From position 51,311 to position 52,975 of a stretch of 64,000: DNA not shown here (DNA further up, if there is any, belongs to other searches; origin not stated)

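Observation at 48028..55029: Three-gene ABC importer whose two ATPase domains are fused to a complete MFS secondary transporter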

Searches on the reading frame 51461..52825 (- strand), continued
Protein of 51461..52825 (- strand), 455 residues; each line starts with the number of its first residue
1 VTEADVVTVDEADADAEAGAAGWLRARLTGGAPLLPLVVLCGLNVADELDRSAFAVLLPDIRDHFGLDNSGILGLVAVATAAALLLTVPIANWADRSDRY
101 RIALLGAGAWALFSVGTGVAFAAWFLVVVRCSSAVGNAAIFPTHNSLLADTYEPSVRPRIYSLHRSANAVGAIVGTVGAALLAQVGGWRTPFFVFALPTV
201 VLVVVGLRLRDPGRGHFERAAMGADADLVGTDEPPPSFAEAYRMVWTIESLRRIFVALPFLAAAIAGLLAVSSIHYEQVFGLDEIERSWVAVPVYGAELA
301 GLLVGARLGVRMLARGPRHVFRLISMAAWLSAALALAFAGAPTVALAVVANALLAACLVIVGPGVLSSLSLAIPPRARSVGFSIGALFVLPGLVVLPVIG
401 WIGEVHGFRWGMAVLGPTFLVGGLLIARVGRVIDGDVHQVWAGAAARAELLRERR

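Call 53: search_solved_structures(query=A3, max_evalue=1e-12, show_alignments=2)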
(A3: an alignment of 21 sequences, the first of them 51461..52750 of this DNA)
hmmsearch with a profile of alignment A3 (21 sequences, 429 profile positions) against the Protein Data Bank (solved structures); distinct sequences matched with E-value up to 1e-12: 26.
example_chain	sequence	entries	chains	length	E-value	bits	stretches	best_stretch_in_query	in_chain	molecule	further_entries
6e8j_A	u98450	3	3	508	4.7e-30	108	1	17-165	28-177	Major facilitator family transporter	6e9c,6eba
9boi_A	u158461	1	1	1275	5.7e-22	81.3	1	10-201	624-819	mVenus,Maltose/maltodextrin-binding periplasmic protein,Protein spinster homolog 1,Designe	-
6e9o_B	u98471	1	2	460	8.3e-17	64.3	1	16-404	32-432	D-galactonate transport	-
6e9n_A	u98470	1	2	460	9.9e-17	64.1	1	16-404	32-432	D-galactonate transport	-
28vj_B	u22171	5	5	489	6.1e-16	61.5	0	38-194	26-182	Quinolone resistance protein NorA,Soluble cytochrome b562 | NorA-BRIL(3A) fusion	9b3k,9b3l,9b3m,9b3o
9pv0_Z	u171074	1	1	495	6.4e-16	61.4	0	38-194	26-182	Quinolone resistance protein NorA, Soluble cytochrome b562 chimera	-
8ufd_A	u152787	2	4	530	8.4e-16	61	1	22-205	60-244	Integral membrane efflux protein EFPA | Efflux pump A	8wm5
8x6x_A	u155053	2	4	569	1e-15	60.7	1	22-205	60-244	Uncharacterized MFS-type transporter EfpA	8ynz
7y58_A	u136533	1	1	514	2.4e-15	59.5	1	6-188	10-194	Antiseptic resistance protein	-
29om_A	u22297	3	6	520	2.5e-15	59.5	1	6-188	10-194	Antiseptic resistance protein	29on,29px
9bii_A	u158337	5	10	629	3.7e-15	58.9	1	22-205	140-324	Uncharacterized MFS-type transporter EfpA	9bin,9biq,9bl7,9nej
8tth_A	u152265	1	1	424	1.4e-14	57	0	38-194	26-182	Quinolone resistance protein NorA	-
8ttf_A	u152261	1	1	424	1.4e-14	57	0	38-194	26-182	Quinolone resistance protein NorA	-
8tte_A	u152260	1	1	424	1.8e-14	56.7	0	38-194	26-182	Quinolone resistance protein NorA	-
8ttg_A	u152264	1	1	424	1.8e-14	56.7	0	38-194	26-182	Quinolone resistance protein NorA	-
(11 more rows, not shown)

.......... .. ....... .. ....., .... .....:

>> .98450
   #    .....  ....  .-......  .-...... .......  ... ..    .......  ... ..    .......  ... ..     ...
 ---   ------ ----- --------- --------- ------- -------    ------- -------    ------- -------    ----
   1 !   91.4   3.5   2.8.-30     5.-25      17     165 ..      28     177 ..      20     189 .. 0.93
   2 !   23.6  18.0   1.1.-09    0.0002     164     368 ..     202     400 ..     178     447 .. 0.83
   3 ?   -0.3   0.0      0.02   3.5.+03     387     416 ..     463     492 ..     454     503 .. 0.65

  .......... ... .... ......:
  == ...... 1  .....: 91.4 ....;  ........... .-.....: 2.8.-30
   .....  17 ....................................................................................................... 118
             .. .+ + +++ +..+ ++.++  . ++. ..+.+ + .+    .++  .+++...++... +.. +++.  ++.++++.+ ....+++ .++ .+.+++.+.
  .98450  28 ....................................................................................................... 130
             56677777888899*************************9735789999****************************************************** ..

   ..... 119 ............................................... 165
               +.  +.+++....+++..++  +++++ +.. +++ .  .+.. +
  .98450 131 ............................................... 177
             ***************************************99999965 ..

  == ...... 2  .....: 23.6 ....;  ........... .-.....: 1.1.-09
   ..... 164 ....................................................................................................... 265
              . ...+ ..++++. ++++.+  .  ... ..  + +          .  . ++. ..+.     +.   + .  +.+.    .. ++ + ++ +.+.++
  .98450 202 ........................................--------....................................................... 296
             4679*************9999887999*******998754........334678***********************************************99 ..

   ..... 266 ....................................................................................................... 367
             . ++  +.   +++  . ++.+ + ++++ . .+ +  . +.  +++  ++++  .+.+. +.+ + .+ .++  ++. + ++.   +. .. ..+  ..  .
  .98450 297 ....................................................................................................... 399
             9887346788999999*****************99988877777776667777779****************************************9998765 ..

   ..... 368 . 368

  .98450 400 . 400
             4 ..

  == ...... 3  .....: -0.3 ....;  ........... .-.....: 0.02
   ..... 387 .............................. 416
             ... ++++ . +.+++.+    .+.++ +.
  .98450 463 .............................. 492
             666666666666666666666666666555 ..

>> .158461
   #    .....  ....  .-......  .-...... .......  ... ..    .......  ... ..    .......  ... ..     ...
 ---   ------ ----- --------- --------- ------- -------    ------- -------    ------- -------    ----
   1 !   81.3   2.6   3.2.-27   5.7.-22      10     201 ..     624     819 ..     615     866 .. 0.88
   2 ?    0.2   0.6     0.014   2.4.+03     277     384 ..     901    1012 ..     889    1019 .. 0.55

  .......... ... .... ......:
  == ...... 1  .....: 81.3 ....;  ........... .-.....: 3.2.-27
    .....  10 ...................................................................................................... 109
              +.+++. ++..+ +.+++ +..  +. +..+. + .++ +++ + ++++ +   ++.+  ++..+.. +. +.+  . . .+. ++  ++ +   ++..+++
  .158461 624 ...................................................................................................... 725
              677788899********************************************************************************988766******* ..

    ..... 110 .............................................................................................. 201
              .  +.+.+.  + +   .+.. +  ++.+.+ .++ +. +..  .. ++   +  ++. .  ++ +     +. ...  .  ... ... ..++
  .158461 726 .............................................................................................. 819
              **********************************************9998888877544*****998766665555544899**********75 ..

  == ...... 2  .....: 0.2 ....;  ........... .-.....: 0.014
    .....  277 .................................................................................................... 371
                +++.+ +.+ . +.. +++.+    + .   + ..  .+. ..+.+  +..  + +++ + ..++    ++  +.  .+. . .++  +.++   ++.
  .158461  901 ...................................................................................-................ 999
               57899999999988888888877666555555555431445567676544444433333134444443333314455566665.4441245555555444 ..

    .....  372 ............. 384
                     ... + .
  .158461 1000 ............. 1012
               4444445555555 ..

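Call 55: find_homologous_proteins(query=P0143, max_evalue=1e-20)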
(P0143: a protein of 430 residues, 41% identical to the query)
Query P0143 (430 aa): 211 proteins with E <= 1e-20 among 8000 candidates; the best 120 are listed.
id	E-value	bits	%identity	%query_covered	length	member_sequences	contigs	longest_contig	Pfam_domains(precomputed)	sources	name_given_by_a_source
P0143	3.7e-268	908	100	100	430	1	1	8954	PF07690.22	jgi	jgi:branched-chain amino acid transport system ATP-binding protein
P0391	3.0e-200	684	77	97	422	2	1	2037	PF07690.22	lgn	-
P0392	2.2e-195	668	73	100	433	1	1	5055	PF07690.22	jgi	jgi:branched-chain amino acid transport system ATP-binding protein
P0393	7.5e-192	656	73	100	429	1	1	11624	PF07690.22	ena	-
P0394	7.8e-191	653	72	100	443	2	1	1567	PF07690.22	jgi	jgi:MFS family permease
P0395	1.3e-187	642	74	94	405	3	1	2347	PF07690.22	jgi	jgi:branched-chain amino acid transport system ATP-binding protein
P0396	1.7e-185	635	74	94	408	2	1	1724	PF07690.22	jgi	jgi:hypothetical protein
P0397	6.8e-151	521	60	98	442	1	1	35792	PF07690.22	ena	-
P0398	3.2e-149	516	60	97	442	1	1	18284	PF07690.22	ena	-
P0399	7.3e-145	501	58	98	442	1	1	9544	PF07690.22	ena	-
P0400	2.2e-144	500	58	98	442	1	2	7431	PF07690.22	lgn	-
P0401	3.7e-124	433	84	58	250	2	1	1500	PF07690.22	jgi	jgi:branched-chain amino acid transport system ATP-binding protein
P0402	1.3e-116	408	52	95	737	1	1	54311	PF00005.34,PF00083.31,PF07690.22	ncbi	-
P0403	9.6e-110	386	50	95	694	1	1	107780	PF00005.34,PF07690.22,PF13304.13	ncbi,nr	ncbi:MAG TPA: MFS transporter [Acidimicrobiales bacterium]|nr:MFS transporter [Acidimicrobiales bact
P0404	2.6e-106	374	47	97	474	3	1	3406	PF07690.22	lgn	-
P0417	2.9e-96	341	47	97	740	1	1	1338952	PF00005.34,PF03092.23,PF00083.31,PF07690.22,PF13304.13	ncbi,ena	-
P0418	2.3e-95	338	44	97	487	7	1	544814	PF03092.23,PF00083.31,PF07690.22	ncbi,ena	-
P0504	7.3e-82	294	42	97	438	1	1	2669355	PF07690.22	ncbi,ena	-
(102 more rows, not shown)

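Call 56: find_encoding_contigs(protein=P0143, flank=6000, max_places=1)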
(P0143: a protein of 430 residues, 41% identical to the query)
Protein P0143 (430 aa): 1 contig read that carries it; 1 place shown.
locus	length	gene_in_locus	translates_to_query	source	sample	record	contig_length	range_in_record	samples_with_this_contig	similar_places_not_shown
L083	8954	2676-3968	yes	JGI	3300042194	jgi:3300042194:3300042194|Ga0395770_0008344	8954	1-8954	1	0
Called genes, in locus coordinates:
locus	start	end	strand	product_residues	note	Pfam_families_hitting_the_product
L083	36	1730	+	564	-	PF13476:AAA_23 (faint), PF13514:AAA_27 (faint), PF13604:AAA_30 (faint), PF00005:ABC_tran, PF02463:SMC_N (faint), PF13555:AAA_29 (weak), PF13304:AAA_21 (weak), PF00005:ABC_tran, +3 more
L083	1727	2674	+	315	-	-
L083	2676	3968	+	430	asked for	PF07690:MFS_1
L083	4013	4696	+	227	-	PF00753:Lactamase_B, PF12706:Lactamase_B_2 (weak)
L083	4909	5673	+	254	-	PF13384:HTH_23 (weak)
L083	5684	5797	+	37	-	-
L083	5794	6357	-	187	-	PF11716:MDMPI_N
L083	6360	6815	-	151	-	PF00578:AhpC-TSA, PF08534:Redoxin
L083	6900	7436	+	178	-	PF00583:Acetyltransf_1, PF13673:Acetyltransf_10, PF13508:Acetyltransf_7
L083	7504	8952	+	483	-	?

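Call 57: find_encoding_contigs(protein=P0397, flank=6000, max_places=1)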
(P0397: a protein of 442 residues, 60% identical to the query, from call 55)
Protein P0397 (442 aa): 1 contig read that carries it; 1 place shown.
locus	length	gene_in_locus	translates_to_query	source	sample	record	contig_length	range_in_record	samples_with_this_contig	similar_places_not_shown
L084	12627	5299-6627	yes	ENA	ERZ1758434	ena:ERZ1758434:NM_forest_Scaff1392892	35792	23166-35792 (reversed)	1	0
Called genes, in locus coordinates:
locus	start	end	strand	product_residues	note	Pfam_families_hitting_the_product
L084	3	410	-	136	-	?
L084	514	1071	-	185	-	-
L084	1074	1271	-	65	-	PF06902:Fer4_19, PF13459:Fer4_15, PF13370:Fer4_13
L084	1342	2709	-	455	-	PF00067:p450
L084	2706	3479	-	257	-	PF00106:adh_short, PF01370:Epimerase (weak), PF08659:KR, PF13561:adh_short_C2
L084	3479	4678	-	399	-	PF00067:p450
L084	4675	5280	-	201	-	PF00440:TetR_N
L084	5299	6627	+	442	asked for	PF07690:MFS_1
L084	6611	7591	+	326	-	PF00561:Abhydrolase_1 (weak), PF12146:Hydrolase_4 (weak)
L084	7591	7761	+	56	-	-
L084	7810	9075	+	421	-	PF13582:Reprolysin_3 (weak)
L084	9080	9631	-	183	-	-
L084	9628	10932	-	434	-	-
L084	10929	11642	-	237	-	PF00005:ABC_tran, PF13304:AAA_21 (faint)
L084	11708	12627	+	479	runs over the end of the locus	PF13458:Peripla_BP_6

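Call 58: find_encoding_contigs(protein=P0418, flank=6000, max_places=1)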
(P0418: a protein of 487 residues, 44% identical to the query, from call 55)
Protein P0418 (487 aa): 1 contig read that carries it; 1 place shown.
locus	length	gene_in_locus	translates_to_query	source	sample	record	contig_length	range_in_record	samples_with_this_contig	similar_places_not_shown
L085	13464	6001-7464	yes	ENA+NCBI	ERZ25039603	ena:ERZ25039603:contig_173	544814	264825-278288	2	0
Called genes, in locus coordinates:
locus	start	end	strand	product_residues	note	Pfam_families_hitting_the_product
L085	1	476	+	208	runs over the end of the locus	PF13668:Ferritin_2 (weak)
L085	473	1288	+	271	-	PF13668:Ferritin_2 (weak)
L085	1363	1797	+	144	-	PF01243:PNPOx_N (weak)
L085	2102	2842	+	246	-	PF00296:Bac_luciferase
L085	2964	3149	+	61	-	-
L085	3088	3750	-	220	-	PF09335:VTT_dom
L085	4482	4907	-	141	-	-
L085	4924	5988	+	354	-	PF02653:BPD_transp_2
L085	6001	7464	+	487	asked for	PF07690:MFS_1, PF00083:Sugar_tr (weak), PF03092:BT1 (weak)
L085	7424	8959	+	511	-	PF00004:AAA (faint), PF00005:ABC_tran, PF02463:SMC_N (faint), PF13304:AAA_21 (faint), PF13476:AAA_23 (faint), PF13555:AAA_29 (faint), PF00005:ABC_tran, PF12399:BCA_ABC_TP_C, +1 more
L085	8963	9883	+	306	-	-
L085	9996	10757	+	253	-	-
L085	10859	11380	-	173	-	PF00300:His_Phos_1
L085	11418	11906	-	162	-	PF04307:YdjM (weak)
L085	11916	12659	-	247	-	PF24481:CT398_CC, PF02591:Zn_ribbon_9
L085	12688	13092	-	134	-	-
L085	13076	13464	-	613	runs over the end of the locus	PF00912:Transgly, PF00905:Transpeptidase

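Call 59: find_encoding_contigs(protein=P0504, flank=6000, max_places=1)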
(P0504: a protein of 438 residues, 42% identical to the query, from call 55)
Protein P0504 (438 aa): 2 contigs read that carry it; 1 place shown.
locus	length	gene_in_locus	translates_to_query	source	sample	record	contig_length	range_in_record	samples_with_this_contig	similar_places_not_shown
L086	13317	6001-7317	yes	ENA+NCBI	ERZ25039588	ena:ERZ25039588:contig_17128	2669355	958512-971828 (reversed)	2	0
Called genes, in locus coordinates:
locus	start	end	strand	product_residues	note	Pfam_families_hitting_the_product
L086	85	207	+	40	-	-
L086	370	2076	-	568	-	PF12710:HAD, PF08240:ADH_N (weak)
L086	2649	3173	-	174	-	PF01370:Epimerase (weak), PF07993:NAD_binding_4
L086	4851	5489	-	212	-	-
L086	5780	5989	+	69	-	-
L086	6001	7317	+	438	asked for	PF07690:MFS_1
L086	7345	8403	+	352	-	PF00268:Ribonuc_red_sm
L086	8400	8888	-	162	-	-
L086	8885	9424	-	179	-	-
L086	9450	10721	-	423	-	-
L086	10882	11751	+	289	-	PF00291:PALP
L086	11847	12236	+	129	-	PF14464:Prok-JAB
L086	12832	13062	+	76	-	PF00899:ThiF (weak)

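Call 60: find_encoding_contigs(protein=P0417, flank=7000, max_places=1)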
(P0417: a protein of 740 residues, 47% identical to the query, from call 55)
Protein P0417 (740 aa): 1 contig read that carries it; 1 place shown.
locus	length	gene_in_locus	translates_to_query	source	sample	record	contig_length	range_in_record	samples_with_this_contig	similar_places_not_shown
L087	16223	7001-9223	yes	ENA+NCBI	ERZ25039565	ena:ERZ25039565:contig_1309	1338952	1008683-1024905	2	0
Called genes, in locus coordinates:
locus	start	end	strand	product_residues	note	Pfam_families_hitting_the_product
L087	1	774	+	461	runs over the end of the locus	PF13399:LytR_C (weak)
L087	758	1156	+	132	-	PF02410:RsfS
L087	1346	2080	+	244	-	-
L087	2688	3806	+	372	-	PF00133:tRNA-synt_1, PF09334:tRNA-synt_1g, PF08264:Anticodon_1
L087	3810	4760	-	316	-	PF00296:Bac_luciferase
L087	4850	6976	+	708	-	PF02653:BPD_transp_2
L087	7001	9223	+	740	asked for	PF00083:Sugar_tr (weak), PF07690:MFS_1, PF03092:BT1 (weak), PF00005:ABC_tran, PF13304:AAA_21 (faint)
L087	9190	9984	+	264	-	PF00005:ABC_tran, PF13304:AAA_21 (faint), PF12399:BCA_ABC_TP_C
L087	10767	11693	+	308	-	-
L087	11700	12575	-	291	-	PF09754:PAC2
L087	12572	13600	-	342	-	PF01636:APH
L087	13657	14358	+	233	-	PF00085:Thioredoxin, PF13432:TPR_16 (faint), PF14559:TPR_19, PF14561:TPR_20 (weak)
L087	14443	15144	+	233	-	PF10531:SLBB, PF14520:HHH_5 (faint), PF00633:HHH (weak), PF12836:HHH_3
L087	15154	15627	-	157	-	-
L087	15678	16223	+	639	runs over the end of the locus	PF03772:Competence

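Call 61: find_encoding_contigs(protein=P0403, flank=7000, max_places=1)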
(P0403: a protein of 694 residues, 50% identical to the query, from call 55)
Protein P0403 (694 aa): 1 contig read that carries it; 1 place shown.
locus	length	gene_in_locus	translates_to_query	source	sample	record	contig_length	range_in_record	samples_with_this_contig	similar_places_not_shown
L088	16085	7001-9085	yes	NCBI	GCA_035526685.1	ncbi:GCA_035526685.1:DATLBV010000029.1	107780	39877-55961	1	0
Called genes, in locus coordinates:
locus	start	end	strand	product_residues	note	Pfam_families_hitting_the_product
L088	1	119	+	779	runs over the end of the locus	PF02515:CoA_transf_3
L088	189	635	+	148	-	PF10604:Polyketide_cyc2, PF08327:AHSA1 (weak)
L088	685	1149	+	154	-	PF03013:Pyr_excise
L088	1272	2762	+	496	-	PF00501:AMP-binding, PF13193:AMP-binding_C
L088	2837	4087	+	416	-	PF00067:p450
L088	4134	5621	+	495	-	-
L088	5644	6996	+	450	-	-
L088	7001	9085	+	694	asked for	PF07690:MFS_1, PF13304:AAA_21 (faint), PF00005:ABC_tran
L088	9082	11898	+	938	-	PF02653:BPD_transp_2, PF00005:ABC_tran, PF13304:AAA_21 (faint), PF12399:BCA_ABC_TP_C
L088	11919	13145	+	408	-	PF04909:Amidohydro_2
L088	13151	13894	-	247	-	PF06314:ADC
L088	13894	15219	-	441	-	PF04909:Amidohydro_2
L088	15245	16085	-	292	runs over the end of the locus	PF00106:adh_short, PF23441:SDR (weak), PF13561:adh_short_C2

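Call 79: list_cluster_members(proteins=[P0142, P0154, P0171, P0172, P0177, P0180, P0188, P0216, P0226, P0245])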
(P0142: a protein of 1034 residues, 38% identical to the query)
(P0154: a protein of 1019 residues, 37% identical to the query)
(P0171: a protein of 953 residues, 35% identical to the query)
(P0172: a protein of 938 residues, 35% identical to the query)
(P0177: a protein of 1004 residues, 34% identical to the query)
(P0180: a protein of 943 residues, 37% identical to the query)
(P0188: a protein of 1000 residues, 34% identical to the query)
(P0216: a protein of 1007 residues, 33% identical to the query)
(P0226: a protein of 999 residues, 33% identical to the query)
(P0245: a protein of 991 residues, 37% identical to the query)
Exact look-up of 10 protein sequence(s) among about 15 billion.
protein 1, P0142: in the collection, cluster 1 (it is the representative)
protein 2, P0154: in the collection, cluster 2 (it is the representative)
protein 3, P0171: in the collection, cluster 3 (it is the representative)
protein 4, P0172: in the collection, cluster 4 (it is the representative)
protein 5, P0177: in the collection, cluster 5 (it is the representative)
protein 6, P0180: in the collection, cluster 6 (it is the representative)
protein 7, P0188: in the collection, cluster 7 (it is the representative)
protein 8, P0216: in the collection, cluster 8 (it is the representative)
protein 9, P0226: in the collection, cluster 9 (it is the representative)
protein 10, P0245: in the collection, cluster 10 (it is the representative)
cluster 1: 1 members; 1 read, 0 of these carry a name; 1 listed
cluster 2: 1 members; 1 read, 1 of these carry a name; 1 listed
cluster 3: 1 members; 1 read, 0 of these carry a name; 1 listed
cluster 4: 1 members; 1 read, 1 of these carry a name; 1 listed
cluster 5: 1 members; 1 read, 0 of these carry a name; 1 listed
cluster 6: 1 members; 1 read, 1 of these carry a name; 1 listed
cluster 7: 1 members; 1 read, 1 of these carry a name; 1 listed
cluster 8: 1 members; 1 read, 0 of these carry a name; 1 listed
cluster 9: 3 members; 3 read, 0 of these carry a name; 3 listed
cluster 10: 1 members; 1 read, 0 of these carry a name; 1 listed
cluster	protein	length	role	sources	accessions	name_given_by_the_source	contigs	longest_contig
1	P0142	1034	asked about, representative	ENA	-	-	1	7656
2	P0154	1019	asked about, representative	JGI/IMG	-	ABC-type branched-subunit amino acid transport system ATPase component/predicted MFS ...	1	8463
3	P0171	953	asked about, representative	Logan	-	-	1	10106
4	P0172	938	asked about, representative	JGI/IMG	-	branched-chain amino acid transport system ATP-binding protein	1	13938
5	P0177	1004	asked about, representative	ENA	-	-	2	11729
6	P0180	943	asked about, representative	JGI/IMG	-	ABC-type branched-subunit amino acid transport system ATPase component/MFS family permease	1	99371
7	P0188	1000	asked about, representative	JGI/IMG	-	branched-chain amino acid transport system ATP-binding protein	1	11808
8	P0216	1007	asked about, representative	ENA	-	-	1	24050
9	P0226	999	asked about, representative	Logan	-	-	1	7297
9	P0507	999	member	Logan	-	-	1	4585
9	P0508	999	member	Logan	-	-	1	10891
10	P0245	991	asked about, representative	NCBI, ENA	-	-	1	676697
